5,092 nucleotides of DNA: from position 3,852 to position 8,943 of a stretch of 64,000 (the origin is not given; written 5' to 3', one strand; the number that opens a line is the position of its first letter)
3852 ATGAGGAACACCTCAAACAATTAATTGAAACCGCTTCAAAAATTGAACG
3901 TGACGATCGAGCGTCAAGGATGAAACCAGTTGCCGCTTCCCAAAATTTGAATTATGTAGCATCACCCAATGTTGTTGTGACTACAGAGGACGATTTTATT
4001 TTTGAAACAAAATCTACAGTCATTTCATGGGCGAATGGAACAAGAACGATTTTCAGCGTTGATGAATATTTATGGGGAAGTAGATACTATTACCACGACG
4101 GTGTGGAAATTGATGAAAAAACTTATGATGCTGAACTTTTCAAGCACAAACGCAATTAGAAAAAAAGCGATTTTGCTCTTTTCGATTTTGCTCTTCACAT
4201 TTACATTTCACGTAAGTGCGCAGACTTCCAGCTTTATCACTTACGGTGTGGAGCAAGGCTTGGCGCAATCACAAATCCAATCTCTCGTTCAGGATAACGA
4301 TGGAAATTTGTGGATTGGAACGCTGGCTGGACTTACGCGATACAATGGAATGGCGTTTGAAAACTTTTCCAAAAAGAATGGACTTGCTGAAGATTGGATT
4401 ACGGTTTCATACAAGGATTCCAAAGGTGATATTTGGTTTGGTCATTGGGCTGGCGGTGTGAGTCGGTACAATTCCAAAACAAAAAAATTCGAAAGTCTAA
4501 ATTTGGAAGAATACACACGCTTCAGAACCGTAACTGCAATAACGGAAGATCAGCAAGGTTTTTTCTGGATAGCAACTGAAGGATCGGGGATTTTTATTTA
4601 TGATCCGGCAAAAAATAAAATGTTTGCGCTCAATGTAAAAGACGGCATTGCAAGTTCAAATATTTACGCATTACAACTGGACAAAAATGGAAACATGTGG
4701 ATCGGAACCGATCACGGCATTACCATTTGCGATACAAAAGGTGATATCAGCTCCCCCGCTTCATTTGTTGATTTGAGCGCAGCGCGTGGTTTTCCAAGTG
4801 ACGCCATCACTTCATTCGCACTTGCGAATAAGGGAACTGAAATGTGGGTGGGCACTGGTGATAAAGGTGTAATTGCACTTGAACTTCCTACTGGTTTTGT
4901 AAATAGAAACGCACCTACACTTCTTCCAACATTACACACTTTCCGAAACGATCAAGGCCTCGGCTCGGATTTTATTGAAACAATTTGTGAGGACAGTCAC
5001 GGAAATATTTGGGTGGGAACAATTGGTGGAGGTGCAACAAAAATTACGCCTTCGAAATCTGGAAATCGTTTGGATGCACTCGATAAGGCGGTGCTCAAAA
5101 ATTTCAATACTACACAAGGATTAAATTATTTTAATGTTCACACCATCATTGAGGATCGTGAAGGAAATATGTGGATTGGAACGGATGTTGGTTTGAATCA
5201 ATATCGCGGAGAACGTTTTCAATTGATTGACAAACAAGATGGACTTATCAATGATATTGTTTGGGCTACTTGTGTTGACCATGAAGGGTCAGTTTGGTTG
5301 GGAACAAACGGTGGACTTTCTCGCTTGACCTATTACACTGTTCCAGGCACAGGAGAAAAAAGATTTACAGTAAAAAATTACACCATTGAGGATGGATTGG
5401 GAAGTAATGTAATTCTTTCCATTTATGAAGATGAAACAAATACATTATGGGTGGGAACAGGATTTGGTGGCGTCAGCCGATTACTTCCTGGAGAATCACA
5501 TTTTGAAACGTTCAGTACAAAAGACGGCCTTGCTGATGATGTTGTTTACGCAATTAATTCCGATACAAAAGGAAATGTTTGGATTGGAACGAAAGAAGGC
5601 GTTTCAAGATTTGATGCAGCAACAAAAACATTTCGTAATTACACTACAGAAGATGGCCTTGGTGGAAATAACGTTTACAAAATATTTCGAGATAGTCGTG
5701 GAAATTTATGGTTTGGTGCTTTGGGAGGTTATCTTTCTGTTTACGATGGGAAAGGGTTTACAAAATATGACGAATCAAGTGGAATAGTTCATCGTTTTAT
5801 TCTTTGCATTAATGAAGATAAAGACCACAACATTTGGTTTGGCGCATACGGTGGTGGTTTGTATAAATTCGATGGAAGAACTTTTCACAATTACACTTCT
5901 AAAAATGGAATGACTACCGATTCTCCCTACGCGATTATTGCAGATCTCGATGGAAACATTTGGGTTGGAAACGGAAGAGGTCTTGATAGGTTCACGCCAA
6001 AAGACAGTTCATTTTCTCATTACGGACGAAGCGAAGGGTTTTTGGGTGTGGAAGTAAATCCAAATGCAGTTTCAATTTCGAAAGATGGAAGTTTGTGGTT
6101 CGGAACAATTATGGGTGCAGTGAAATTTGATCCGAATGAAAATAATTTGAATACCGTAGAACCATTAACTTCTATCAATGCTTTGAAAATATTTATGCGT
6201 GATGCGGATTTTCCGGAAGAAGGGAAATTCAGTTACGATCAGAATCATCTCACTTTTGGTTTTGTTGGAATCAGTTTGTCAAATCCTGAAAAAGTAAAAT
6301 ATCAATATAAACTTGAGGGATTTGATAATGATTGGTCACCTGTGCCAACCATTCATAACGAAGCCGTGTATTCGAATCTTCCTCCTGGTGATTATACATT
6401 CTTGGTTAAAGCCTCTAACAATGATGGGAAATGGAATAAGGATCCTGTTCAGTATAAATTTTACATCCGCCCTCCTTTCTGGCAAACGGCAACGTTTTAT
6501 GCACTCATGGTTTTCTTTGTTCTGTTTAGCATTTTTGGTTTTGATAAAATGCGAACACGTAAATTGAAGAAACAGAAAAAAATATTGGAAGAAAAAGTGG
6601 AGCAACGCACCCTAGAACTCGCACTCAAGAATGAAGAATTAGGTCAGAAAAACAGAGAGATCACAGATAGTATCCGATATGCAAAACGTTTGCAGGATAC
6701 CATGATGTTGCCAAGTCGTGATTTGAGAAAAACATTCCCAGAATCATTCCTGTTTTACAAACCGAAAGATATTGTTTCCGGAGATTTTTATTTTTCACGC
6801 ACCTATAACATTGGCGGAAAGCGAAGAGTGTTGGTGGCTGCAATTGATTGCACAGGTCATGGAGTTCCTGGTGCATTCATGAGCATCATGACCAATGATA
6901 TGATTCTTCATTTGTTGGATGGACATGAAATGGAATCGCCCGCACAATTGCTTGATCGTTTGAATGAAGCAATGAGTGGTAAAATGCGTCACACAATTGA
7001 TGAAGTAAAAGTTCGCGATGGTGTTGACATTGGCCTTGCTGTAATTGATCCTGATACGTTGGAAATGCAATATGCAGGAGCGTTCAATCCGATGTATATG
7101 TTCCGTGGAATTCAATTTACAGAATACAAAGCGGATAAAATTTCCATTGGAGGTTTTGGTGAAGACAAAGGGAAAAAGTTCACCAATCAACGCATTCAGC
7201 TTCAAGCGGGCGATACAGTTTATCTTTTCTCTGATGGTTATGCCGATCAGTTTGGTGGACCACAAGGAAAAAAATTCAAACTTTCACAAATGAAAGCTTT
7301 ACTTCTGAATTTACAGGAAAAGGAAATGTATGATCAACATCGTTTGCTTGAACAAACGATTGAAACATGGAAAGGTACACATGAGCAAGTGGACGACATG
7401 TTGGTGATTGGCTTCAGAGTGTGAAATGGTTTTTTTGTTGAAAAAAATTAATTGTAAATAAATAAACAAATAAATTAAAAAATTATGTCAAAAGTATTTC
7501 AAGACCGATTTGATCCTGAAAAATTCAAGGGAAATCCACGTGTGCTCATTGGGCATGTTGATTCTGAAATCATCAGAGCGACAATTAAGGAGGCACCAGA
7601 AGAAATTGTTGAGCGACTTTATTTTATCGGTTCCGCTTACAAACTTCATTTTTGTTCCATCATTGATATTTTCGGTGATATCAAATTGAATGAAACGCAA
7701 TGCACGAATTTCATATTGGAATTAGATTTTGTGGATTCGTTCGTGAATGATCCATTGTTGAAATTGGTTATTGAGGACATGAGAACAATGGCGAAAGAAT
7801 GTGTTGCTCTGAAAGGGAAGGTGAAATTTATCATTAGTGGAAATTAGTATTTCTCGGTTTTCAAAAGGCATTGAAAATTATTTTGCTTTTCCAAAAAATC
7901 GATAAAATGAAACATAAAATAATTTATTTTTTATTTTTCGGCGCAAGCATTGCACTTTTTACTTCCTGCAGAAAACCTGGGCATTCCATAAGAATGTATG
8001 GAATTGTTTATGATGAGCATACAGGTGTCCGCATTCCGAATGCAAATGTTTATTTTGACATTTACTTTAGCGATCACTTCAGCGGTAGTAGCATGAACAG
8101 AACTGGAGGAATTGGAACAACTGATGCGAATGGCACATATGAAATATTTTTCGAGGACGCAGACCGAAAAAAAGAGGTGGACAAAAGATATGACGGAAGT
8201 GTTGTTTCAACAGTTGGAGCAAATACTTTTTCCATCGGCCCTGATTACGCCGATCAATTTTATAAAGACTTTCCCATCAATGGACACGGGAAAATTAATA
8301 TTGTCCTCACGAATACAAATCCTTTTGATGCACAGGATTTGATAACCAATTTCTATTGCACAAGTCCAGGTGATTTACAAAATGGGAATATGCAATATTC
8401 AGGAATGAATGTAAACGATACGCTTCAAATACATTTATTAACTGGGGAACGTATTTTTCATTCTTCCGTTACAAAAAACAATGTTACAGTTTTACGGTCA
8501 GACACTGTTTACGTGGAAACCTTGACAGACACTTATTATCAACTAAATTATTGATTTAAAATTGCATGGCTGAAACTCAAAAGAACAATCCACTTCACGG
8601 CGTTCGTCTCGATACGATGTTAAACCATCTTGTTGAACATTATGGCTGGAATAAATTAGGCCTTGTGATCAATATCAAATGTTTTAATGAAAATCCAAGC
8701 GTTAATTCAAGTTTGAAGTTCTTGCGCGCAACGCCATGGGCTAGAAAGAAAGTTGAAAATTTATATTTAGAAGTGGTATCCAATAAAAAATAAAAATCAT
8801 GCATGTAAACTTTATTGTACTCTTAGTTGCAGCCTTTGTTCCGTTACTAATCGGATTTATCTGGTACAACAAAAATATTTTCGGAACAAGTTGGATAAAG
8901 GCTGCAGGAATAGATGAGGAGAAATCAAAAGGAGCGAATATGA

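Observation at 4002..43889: Array of eight paralogous periplasmic-sensor / PP2C (SpoIIE-type) phosphatase membrane proteins in 40 kb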

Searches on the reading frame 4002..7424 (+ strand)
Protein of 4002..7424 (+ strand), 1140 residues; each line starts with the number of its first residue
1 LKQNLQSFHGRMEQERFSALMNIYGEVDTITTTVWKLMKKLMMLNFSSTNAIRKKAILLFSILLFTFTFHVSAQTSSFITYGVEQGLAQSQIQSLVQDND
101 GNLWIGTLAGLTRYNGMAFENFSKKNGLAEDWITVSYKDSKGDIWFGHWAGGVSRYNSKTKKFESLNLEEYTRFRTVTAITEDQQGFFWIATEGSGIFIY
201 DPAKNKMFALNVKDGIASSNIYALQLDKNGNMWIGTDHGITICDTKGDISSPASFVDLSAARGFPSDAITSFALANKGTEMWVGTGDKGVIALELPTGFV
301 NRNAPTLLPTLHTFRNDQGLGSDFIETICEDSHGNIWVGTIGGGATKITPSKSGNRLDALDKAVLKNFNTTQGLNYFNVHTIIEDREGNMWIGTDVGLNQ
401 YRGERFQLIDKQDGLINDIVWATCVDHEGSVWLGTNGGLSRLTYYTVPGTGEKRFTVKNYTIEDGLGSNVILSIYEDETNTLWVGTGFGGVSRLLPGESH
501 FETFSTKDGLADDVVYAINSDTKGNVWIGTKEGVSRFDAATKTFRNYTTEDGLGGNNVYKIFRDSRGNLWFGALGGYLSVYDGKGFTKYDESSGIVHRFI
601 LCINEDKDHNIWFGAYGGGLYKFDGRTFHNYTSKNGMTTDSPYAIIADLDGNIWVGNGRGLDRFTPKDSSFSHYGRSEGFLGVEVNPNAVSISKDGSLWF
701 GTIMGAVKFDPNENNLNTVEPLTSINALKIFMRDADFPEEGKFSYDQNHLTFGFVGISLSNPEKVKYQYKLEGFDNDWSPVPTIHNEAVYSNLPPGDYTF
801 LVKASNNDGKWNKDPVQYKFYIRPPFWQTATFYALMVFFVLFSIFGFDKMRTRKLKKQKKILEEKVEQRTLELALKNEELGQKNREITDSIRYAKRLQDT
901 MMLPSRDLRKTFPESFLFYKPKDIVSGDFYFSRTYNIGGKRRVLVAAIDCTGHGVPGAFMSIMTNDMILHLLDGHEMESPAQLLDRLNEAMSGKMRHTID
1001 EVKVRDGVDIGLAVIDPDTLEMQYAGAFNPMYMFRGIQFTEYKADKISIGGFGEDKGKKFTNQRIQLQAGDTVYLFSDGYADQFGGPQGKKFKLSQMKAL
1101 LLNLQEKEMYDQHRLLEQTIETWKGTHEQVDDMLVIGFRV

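Call 3: search_protein_families(library=pfam, proteins=[window:4002-7424:+], max_evalue=0.01)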
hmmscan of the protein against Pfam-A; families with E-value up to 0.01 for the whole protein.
window:4002-7424:+ (1140 aa): 5 families
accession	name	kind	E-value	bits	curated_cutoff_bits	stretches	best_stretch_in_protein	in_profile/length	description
PF07494.17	Reg_prop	-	5.5e-59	188.9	20.4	6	216-237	2-23/24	Two component regulator propeller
PF07228.17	SpoIIE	-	5.2e-21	75.9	25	1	940-1139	2-190/192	Stage II sporulation protein E (SpoIIE)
PF07495.19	Y_Y_Y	-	1.3e-18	67.1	26.6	1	760-822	3-64/65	Y_Y_Y domain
PF08450.18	SGL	-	4.6e-11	43.2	26.3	0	625-721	29-122/246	SMP-30/Gluconolactonase/LRE-like region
PF16819.11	DUF5074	-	0.0031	17.1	27.2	0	83-126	175-221/353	Domain of unknown function (DUF5074)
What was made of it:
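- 4113..7424 (+): Gene A: signal peptide, Reg_prop double propeller + Y_Y_Y, TM helix, 45-residue linker, SiaA-type PP2C (Pfam SpoIIE match at DNA 6819-7418). Pfam Reg_prop 189 bits, Y_Y_Y 67, SpoIIE 76 (call 3).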

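Call 12: search_protein_families(library=ncbifam, proteins=[window:4113-7424:+], max_evalue=0.01)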
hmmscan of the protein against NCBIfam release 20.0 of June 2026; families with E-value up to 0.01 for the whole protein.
window:4113-7424:+ (1103 aa): 3 families
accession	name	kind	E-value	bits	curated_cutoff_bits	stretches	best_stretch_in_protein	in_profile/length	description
NF038263.1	prot_phos_SiaA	equivalog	2e-59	201.8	700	1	810-1103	372-657/658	biofilm regulation protein phosphatase SiaA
NF052228.1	T9SS_PorZ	equivalog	1.3e-32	113.1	260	2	121-212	460-562/757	type IX secretion system anionic LPS delivery protein PorZ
NF045939.1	MHJ_0274_fam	hypoth_equivalog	0.0044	16.8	80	1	795-850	10-64/165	MHJ_0274 family protein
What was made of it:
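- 4113..7424 (+): NF038263 SiaA C-terminal part 202 bits (call 12).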

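Call 20: find_homologous_proteins(query=window:4113-7424:+, max_evalue=1e-10)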
Query window:4113-7424:+ (1103 aa): 7788 proteins with E <= 1e-10 among 8000 candidates; the best 120 are listed.
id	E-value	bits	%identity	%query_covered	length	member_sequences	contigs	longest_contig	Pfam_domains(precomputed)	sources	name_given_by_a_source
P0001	0.0e+0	2549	100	100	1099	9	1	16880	PF07495.20,PF07494.18,PF16819.12,PF07228.18,PF08450.19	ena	-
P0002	0.0e+0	2237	85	100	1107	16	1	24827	PF07495.20,PF07494.18,PF16819.12,PF07228.18,PF08450.19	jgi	jgi:ligand-binding sensor domain-containing protein/serine phosphatase RsbU (regulator of sigma subu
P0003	0.0e+0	2175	83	100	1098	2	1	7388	PF07495.20,PF07494.18,PF16819.12,PF07228.18,PF08450.19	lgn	-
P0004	0.0e+0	2111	81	98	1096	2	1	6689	PF07495.20,PF07494.18,PF07228.18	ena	-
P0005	0.0e+0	2086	80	100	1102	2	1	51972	PF07495.20,PF07494.18,PF07228.18,PF08450.19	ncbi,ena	-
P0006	0.0e+0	2069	79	98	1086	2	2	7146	PF07495.20,PF07494.18,PF07228.18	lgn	-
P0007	0.0e+0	2065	80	98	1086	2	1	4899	PF07495.20,PF07494.18,PF07228.18,PF08450.19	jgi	jgi:ligand-binding sensor domain-containing protein/serine phosphatase RsbU (regulator of sigma subu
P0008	0.0e+0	2040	80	97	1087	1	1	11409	PF07495.20,PF07494.18,PF07228.18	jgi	jgi:ligand-binding sensor domain-containing protein/serine phosphatase RsbU (regulator of sigma subu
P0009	0.0e+0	2035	78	98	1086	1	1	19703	PF07495.20,PF07494.18,PF07228.18,PF08450.19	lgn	-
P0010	0.0e+0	2033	78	98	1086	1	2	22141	PF07495.20,PF07494.18,PF07228.18,PF08450.19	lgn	-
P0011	0.0e+0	2002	76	99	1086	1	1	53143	PF07495.20,PF07494.18,PF07228.18,PF08450.19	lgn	-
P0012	0.0e+0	1984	77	97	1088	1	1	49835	PF07495.20,PF07494.18,PF07228.18,PF08450.19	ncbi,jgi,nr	ncbi:MAG TPA: two-component regulator propeller domain-containing protein [Bacteroidia bacterium]|jg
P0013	0.0e+0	1970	75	100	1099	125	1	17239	PF07495.20,PF07494.18,PF16819.12,PF07228.18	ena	-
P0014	0.0e+0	1968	76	99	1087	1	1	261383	PF07495.20,PF07494.18,PF07228.18,PF08450.19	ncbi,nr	ncbi:MAG: SpoIIE family protein phosphatase [Bacteroidetes bacterium]|nr:SpoIIE family protein phosp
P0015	0.0e+0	1939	74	99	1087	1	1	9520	PF07495.20,PF07494.18,PF07228.18,PF08450.19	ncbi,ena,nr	ncbi:MAG TPA: two-component regulator propeller domain-containing protein [Bacteroidia bacterium]|nr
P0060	0.0e+0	1430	56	98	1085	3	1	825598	PF07495.20,PF07494.18,PF07228.18,PF08450.19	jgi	jgi:ligand-binding sensor domain-containing protein/serine phosphatase RsbU (regulator of sigma subu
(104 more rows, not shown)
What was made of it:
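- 4113..7424 (+): Orthologs at 49-85% identity with the same architecture (call 20).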

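Call 34: find_encoding_contigs(protein=P0014, flank=10000, max_places=1)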
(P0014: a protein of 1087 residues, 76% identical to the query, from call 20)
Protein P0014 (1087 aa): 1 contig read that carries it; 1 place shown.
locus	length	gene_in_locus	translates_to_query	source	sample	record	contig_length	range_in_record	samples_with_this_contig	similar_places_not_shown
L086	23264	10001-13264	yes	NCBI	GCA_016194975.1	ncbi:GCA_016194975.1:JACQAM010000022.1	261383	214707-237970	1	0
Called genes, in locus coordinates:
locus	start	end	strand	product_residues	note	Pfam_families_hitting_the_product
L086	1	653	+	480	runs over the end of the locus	PF00171:Aldedh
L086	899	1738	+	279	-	PF00801:PKD, PF18911:PKD_4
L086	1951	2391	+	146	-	PF08570:DUF1761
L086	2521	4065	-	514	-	PF02518:HATPase_c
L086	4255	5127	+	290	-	PF00059:Lectin_C (weak), PF18962:Por_Secre_tail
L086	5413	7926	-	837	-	PF00690:Cation_ATPase_N, PF00122:E1-E2_ATPase, PF00702:Hydrolase, PF13246:Cation_ATPase, PF08282:Hydrolase_3 (weak), PF00689:Cation_ATPase_C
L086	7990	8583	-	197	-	PF01914:MarC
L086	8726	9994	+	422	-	PF13620:CarboxypepD_reg (weak)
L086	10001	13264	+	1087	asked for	PF07494:Reg_prop (faint), PF08450:SGL (faint), PF07495:Y_Y_Y, PF07228:SpoIIE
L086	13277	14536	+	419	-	PF09594:GT87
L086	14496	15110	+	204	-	-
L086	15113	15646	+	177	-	PF13420:Acetyltransf_4, PF00583:Acetyltransf_1, PF13508:Acetyltransf_7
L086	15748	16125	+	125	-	-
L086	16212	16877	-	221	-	-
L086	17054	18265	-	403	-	PF03447:NAD_binding_3, PF00742:Homoserine_dh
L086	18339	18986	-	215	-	PF01507:PAPS_reduct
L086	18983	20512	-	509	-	PF13241:NAD_binding_7, PF14824:Sirohm_synth_M, PF01925:TauE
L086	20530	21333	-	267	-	PF00590:TP_methylase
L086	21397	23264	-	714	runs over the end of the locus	PF03460:NIR_SIR_ferr, PF01077:NIR_SIR, PF03460:NIR_SIR_ferr, PF01077:NIR_SIR (weak), PF05168:HEPN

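Call 35: find_encoding_contigs(protein=P0060, flank=10000, max_places=1)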
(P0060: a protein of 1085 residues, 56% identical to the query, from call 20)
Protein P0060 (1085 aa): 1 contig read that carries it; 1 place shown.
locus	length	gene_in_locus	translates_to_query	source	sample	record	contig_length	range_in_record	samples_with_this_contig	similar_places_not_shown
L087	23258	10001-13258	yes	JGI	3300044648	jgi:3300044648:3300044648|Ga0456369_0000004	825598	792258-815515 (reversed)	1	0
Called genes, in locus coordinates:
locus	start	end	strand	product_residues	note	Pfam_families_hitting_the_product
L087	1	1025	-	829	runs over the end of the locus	PF13088:BNR_2 (faint), PF02012:BNR (faint), PF15902:Sortilin-Vps10, PF18962:Por_Secre_tail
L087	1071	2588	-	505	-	-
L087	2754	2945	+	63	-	-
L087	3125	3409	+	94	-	-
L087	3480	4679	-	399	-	PF24681:Kelch_KLHDC2_KLHL20_DRC7, PF13415:Beta-prop_FBX42, PF24981:Beta-prop_ATRN-LZTR1, PF01344:Kelch_1, PF13415:Beta-prop_FBX42 (weak), PF24681:Kelch_KLHDC2_KLHL20_DRC7, PF24996:NANM (weak), PF18962:Por_Secre_tail, +1 more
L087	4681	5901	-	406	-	PF24681:Kelch_KLHDC2_KLHL20_DRC7, PF24996:NANM, PF24981:Beta-prop_ATRN-LZTR1 (weak), PF13415:Beta-prop_FBX42, PF13964:Beta-prop_Calicin (weak), PF25210:Kelch_FKB95 (weak), PF24681:Kelch_KLHDC2_KLHL20_DRC7, PF24981:Beta-prop_ATRN-LZTR1 (weak), +3 more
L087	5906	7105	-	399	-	PF24681:Kelch_KLHDC2_KLHL20_DRC7, PF13964:Beta-prop_Calicin (faint), PF25210:Kelch_FKB95 (faint), PF13415:Beta-prop_FBX42 (faint), PF24981:Beta-prop_ATRN-LZTR1 (faint), PF24681:Kelch_KLHDC2_KLHL20_DRC7, PF24996:NANM (weak), PF18962:Por_Secre_tail, +2 more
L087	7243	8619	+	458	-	PF00875:DNA_photolyase, PF03441:FAD_binding_7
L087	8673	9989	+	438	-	-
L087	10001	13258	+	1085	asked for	PF08450:SGL (faint), PF07494:Reg_prop (weak), PF07495:Y_Y_Y, PF07228:SpoIIE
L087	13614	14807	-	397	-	PF00085:Thioredoxin, PF03190:Thioredox_DsbH, PF13098:Thioredoxin_2, PF13899:Thioredoxin_7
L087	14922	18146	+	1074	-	PF07494:Reg_prop (faint), PF16819:DUF5074 (faint), PF07495:Y_Y_Y, PF07228:SpoIIE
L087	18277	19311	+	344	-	PF01266:DAO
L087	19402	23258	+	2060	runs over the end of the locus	PF01835:MG2, PF07703:A2M_BRD (faint), PF00207:A2M, PF17973:bMG10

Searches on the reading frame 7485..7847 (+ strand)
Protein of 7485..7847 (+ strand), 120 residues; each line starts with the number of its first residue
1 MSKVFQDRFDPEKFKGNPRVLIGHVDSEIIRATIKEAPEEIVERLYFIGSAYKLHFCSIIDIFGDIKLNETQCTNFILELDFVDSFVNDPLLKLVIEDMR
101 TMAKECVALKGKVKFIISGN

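Call 11: search_protein_families(library=pfam, proteins=[window:7485-7847:+], max_evalue=1)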
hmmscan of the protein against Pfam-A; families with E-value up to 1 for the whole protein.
window:7485-7847:+ (120 aa): 1 family
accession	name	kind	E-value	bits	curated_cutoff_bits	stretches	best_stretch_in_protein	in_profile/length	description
PF06087.18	Tyr-DNA_phospho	-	0.34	10.2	22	1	55-89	19-53/445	Tyrosyl-DNA phosphodiesterase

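Call 12: search_protein_families(library=ncbifam, proteins=[window:7485-7847:+], max_evalue=0.01)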
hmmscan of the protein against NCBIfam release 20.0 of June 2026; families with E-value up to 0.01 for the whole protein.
window:7485-7847:+ (120 aa): 0 families

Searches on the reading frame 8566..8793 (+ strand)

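Call 11: search_protein_families(library=pfam, proteins=[window:8566-8793:+], max_evalue=1)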
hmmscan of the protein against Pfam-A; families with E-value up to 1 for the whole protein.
window:8566-8793:+ (75 aa): 1 family
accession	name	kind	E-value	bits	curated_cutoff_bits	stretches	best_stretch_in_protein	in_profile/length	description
PF09905.14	VF530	-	7.4e-34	116.2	27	1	6-68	1-63/63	DNA-binding protein VF530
